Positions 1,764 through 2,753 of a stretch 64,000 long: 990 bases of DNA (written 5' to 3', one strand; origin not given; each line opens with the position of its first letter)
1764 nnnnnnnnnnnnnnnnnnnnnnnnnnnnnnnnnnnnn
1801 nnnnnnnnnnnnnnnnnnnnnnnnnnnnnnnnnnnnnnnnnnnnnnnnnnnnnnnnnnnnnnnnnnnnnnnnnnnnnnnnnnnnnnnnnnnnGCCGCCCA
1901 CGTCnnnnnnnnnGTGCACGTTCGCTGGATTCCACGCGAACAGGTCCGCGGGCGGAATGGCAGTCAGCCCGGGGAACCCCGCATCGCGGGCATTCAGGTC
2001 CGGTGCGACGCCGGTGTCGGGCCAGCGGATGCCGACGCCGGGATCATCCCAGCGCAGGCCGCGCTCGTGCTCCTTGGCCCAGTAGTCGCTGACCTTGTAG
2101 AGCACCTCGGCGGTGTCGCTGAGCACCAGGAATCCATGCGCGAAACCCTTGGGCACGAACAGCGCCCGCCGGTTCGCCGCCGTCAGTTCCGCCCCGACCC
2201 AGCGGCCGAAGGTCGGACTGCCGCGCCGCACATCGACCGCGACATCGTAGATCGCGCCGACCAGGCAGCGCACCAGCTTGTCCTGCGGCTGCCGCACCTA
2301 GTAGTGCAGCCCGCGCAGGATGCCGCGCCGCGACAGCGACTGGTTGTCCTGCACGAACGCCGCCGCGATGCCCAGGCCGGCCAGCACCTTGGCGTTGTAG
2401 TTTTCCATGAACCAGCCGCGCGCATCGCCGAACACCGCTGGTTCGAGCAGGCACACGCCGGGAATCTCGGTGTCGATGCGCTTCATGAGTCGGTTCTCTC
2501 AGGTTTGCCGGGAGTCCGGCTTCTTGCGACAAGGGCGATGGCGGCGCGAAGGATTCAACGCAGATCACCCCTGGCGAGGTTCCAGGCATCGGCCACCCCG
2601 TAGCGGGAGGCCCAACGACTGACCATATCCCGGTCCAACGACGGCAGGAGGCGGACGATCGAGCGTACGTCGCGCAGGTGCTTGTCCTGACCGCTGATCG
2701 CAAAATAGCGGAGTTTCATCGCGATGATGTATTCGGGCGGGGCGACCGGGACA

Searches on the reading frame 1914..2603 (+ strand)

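Call 66: search_protein_families(library=pfam, proteins=[window:1914-2603:+], max_evalue=0.5)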
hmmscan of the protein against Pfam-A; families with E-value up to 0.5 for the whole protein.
window:1914-2603:+ (229 aa): 1 family
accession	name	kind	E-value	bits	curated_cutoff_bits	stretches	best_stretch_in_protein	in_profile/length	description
PF23043.1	SH3-B_UBE2O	-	0.24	12.2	22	1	145-184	10-49/70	UBE2O, SH3-B domain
